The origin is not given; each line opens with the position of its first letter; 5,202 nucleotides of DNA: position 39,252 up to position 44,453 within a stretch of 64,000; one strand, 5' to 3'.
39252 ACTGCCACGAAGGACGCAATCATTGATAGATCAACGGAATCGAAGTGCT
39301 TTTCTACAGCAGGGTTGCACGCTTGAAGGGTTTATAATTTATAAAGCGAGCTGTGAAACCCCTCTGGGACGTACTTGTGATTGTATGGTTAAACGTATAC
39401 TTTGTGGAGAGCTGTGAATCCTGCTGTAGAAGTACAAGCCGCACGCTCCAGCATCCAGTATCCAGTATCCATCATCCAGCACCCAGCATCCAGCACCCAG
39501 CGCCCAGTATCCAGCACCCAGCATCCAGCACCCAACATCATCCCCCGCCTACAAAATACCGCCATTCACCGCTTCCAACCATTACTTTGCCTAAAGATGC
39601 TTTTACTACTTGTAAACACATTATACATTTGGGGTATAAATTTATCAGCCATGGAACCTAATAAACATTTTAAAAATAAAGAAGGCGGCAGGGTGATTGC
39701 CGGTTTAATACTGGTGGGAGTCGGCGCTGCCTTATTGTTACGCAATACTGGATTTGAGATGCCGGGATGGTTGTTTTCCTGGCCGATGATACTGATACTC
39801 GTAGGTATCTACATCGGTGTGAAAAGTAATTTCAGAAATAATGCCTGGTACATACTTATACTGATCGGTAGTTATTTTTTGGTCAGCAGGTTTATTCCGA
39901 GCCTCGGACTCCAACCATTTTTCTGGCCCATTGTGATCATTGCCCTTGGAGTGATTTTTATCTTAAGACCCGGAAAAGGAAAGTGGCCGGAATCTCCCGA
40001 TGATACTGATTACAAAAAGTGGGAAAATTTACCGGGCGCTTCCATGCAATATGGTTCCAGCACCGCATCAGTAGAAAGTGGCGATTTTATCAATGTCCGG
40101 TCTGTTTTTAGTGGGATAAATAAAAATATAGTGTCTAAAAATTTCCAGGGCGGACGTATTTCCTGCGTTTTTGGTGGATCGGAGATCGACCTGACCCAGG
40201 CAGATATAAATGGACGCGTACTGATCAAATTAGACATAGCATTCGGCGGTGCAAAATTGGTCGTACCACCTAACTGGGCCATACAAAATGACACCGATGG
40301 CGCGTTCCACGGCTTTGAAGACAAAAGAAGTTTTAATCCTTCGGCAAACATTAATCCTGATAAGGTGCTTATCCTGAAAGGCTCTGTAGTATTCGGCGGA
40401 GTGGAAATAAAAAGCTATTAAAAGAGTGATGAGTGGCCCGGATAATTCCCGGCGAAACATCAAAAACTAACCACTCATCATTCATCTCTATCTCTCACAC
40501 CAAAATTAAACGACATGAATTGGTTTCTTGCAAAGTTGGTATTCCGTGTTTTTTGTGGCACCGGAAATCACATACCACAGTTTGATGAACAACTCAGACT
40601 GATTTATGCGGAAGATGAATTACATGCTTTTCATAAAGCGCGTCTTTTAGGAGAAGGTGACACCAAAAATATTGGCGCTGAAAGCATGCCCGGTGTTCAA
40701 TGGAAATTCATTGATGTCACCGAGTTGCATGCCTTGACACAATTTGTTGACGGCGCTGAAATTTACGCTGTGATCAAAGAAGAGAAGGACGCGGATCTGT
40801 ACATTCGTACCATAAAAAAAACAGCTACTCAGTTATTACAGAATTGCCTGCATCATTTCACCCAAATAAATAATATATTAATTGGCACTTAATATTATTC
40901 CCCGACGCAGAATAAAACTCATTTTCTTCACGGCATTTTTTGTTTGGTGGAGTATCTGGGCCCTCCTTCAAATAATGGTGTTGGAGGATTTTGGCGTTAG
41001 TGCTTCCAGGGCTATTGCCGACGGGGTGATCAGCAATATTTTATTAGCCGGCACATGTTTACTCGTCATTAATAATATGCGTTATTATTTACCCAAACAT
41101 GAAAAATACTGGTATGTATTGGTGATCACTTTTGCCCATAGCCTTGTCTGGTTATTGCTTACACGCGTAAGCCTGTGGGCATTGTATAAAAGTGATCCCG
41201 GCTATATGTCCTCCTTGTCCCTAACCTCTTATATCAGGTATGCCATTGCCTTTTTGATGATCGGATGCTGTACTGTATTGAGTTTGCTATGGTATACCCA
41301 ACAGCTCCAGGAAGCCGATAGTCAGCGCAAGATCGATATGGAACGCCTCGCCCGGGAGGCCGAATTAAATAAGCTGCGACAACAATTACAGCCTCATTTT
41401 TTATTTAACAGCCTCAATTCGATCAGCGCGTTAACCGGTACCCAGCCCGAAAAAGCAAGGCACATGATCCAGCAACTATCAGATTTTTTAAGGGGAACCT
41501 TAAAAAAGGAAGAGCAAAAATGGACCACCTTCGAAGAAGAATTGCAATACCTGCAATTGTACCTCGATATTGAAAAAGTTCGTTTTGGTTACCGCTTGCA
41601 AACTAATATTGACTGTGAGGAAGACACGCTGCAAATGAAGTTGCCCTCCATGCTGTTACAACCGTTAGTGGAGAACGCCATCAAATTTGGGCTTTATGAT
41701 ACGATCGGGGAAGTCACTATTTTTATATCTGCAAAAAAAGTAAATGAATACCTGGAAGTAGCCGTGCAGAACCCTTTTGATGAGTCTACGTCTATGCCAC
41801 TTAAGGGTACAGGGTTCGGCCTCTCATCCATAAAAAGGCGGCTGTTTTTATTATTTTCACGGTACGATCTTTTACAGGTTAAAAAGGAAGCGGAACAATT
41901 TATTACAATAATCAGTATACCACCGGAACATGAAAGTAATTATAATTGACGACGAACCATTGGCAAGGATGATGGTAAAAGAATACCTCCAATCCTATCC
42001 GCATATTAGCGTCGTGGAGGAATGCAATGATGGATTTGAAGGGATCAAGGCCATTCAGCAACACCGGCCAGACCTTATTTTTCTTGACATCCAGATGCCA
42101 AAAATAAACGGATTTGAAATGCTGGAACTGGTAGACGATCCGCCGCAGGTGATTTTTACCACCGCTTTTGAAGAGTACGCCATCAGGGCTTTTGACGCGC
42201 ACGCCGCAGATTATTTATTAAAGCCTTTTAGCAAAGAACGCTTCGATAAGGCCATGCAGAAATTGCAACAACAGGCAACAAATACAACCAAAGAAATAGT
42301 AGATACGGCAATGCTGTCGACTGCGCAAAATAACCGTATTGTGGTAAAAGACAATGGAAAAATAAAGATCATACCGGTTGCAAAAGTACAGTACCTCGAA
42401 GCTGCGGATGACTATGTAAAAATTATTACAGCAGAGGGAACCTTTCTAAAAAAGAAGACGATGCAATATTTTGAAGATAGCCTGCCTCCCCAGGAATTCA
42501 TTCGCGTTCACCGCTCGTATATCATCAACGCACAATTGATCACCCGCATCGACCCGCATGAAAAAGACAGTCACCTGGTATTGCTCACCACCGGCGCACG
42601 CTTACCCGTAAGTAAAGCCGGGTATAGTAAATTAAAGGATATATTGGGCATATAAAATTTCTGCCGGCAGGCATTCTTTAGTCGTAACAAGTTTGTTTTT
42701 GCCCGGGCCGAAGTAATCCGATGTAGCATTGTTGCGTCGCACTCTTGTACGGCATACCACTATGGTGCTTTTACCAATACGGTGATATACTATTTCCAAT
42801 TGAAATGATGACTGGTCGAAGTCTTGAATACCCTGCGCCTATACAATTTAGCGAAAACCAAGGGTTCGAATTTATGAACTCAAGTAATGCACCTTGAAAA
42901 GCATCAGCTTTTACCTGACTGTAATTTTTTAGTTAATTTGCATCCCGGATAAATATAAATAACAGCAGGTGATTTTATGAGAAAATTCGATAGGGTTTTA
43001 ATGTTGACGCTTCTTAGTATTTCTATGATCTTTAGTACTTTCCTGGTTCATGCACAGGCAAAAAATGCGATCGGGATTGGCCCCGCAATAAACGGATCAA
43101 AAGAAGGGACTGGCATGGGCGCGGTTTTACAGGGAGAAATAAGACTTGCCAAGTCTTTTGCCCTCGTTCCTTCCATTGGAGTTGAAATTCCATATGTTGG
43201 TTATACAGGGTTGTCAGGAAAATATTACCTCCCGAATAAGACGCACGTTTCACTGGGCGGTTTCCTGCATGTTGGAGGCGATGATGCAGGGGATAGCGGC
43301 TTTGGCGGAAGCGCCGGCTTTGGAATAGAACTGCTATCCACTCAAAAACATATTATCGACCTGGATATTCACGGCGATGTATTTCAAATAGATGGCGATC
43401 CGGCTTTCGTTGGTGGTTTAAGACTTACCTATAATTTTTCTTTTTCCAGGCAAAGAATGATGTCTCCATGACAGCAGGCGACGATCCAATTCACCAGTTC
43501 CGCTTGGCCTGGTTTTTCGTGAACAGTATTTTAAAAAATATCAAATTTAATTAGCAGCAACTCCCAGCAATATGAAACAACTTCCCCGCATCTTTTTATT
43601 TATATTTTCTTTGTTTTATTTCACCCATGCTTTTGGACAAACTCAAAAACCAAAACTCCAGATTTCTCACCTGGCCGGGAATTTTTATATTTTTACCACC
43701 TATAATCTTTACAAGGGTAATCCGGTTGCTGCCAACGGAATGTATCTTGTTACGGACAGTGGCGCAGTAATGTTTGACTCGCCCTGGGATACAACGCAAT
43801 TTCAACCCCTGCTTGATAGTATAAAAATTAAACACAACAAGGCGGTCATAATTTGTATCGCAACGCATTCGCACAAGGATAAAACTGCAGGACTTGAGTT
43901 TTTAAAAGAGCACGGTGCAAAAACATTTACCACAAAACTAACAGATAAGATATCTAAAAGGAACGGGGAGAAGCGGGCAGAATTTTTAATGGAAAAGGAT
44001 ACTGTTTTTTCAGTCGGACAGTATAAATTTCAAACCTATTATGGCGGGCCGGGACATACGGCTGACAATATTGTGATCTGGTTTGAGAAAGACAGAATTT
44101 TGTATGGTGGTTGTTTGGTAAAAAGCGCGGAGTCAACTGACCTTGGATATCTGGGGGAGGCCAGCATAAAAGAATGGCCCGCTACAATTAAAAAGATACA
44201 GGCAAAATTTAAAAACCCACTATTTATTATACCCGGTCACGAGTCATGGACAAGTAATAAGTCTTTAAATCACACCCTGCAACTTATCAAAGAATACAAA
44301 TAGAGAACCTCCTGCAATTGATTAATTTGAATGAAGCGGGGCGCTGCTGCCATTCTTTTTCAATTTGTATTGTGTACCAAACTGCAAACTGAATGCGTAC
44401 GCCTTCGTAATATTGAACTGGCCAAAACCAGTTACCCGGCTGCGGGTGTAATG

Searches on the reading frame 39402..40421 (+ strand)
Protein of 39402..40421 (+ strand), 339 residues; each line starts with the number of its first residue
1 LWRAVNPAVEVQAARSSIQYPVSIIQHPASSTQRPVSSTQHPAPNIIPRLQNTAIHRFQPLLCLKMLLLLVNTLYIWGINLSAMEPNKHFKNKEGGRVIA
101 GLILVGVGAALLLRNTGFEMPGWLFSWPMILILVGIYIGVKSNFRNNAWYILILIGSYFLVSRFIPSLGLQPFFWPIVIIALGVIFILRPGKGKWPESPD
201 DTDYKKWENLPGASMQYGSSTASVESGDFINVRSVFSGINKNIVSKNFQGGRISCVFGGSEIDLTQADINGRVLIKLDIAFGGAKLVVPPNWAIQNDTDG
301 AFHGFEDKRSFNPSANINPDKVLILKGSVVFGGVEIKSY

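Call 56: search_protein_families(library=pfam, proteins=[window:39402-40421:+], max_evalue=0.000001)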
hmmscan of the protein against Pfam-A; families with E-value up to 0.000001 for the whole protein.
window:39402-40421:+ (339 aa): 2 families
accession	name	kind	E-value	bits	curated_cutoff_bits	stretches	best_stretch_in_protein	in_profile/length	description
PF22570.1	LiaF-TM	-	5.2e-20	72.5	27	1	100-193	2-97/98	LiaF transmembrane domain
PF18917.5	LiaI-LiaF-like_TM1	-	7.6e-11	42.4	27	1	98-138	1-41/42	LiaI-LiaF-like transmembrane region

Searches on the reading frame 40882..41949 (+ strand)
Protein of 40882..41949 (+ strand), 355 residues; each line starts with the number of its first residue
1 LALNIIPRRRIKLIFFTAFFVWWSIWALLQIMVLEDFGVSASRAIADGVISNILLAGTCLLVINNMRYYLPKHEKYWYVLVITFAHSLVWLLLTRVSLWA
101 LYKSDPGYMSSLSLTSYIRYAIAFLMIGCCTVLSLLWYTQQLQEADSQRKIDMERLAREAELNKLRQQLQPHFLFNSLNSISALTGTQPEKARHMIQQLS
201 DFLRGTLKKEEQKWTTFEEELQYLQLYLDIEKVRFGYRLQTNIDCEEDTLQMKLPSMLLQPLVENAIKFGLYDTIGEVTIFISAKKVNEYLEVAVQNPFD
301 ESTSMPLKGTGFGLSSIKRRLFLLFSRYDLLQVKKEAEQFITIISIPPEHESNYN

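Call 56: search_protein_families(library=pfam, proteins=[window:40882-41949:+], max_evalue=0.000001)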
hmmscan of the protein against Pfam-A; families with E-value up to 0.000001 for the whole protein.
window:40882-41949:+ (355 aa): 1 family
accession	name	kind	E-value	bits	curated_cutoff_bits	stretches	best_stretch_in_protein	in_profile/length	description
PF06580.19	His_kinase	-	4e-27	94.7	25.2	1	160-239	1-81/81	Histidine kinase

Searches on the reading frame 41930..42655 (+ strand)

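Call 43: search_protein_families(library=pfam, proteins=[window:41930-42655:+], max_evalue=0.001)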
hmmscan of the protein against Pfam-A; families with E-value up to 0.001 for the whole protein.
window:41930-42655:+ (241 aa): 2 families
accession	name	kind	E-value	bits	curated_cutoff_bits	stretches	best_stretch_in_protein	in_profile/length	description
PF00072.30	Response_reg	-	1.1e-25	90.4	30.2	1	3-109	1-110/111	Response regulator receiver domain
PF04397.21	LytTR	-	7.4e-24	84.3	22.6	1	144-239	2-97/98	LytTr DNA-binding domain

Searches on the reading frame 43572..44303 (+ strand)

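Call 43: search_protein_families(library=pfam, proteins=[window:43572-44303:+], max_evalue=0.001)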
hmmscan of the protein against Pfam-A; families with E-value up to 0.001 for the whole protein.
window:43572-44303:+ (243 aa): 1 family
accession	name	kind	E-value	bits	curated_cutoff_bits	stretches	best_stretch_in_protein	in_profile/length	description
PF00753.33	Lactamase_B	-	5.2e-09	36.8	22.7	1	53-193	5-161/196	Metallo-beta-lactamase superfamily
